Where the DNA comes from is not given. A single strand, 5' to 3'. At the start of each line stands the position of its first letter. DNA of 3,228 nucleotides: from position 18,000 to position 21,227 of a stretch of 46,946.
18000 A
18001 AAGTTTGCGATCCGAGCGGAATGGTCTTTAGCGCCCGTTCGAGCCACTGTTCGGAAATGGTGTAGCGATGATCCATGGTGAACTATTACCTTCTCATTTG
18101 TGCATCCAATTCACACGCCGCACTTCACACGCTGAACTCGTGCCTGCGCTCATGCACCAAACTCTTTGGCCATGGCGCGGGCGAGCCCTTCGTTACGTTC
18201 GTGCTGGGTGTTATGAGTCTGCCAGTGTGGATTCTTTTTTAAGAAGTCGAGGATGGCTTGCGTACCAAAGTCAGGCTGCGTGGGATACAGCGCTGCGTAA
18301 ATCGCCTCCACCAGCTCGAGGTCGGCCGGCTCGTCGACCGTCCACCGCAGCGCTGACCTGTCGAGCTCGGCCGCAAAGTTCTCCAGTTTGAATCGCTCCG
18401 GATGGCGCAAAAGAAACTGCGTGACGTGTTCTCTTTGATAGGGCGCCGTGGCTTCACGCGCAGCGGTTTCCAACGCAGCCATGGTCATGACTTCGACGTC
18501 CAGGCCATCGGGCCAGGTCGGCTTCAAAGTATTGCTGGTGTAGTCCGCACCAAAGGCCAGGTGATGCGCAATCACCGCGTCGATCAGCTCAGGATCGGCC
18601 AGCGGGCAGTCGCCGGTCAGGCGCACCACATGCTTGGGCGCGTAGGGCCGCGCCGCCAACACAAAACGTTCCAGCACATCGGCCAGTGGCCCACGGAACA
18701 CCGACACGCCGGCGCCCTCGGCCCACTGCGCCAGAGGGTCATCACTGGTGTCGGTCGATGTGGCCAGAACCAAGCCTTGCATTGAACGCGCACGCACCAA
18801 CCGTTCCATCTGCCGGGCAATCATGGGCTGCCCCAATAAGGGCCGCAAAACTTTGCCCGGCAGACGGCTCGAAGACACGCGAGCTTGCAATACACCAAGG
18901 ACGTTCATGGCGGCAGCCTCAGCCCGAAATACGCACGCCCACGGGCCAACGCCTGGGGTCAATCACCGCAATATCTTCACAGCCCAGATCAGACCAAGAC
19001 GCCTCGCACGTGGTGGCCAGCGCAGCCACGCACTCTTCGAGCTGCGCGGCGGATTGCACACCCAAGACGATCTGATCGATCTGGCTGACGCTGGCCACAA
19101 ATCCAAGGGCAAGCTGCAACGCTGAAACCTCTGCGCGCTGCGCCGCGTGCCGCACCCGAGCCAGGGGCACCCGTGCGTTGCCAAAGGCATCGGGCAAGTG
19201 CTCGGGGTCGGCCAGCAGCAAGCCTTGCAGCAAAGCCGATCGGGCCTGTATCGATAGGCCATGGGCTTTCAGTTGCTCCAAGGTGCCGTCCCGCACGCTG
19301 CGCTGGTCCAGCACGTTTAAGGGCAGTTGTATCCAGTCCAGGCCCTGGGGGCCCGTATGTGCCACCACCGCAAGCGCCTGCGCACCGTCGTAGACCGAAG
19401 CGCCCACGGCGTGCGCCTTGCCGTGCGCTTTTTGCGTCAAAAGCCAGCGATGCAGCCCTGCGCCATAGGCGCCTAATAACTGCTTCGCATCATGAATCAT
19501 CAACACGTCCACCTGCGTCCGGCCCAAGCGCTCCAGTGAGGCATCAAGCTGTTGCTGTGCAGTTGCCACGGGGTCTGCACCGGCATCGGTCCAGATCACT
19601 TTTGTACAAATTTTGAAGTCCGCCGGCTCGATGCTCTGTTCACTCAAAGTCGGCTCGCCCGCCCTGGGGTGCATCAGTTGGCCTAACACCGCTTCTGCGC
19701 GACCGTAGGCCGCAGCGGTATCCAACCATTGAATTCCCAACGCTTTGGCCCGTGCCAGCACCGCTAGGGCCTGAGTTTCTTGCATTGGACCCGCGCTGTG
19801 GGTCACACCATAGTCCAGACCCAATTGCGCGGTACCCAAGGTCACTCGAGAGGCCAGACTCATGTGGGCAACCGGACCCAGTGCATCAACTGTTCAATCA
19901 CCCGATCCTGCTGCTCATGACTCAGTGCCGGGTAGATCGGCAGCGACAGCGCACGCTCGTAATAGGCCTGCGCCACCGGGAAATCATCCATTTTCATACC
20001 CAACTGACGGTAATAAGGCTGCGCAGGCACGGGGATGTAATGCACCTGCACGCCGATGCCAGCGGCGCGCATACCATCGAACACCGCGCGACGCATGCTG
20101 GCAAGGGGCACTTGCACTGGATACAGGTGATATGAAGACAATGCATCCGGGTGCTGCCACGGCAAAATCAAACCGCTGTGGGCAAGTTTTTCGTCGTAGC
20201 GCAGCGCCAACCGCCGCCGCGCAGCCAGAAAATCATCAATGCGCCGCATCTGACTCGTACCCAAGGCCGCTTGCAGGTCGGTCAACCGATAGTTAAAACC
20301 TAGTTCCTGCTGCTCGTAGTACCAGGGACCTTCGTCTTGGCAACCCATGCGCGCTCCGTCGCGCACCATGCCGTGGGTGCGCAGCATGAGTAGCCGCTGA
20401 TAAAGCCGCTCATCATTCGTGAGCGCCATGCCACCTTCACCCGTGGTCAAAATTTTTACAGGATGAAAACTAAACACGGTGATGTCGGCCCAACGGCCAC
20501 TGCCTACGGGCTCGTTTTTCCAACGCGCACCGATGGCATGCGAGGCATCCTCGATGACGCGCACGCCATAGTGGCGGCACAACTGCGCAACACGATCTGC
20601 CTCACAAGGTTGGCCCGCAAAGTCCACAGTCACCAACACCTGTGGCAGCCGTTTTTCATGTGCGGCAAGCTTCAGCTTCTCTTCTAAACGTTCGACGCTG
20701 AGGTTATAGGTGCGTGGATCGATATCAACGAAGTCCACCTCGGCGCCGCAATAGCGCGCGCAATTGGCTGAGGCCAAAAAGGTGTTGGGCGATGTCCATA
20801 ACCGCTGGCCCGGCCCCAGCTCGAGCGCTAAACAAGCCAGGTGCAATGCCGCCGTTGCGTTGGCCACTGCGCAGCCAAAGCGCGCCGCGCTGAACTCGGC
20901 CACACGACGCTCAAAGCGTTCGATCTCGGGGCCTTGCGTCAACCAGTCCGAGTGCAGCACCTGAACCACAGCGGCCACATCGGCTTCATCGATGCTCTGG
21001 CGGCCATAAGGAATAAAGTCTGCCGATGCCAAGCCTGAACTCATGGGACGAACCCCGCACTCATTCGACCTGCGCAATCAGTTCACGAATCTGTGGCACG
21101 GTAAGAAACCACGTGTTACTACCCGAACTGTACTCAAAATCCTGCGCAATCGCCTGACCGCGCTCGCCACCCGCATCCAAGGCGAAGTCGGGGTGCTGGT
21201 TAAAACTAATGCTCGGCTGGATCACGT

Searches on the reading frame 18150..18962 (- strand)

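Call 37: search_protein_families(library=pfam, proteins=[window:18150-18962:-], max_evalue=0.001)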
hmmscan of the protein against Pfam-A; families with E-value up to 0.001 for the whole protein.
window:18150-18962:- (270 aa): 2 families
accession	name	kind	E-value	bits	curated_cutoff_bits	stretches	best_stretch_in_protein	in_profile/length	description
PF02348.25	CTP_transf_3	-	2.1e-30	106.6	22.6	1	24-198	3-179/217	Cytidylyltransferase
PF12804.13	NTP_transf_3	-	2.7e-06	28.1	27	1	37-140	16-117/160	MobA-like NTP transferase domain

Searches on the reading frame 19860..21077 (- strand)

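Call 8: search_protein_families(library=pfam, proteins=[window:19860-21077:-], max_evalue=0.001)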
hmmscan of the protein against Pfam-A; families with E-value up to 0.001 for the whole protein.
window:19860-21077:- (405 aa): 3 families
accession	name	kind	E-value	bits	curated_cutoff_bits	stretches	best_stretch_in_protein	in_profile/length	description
PF01041.23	DegT_DnrJ_EryC1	-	2.3e-105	353.2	19.8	1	28-397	2-359/360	DegT/DnrJ/EryC1/StrS aminotransferase family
PF01212.27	Beta_elim_lyase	-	0.00016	21.6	27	1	49-185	31-176/288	Beta-eliminating lyase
PF00155.27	Aminotran_1_2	-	0.00028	20.6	19.7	1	71-183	71-191/361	Aminotransferase class I and II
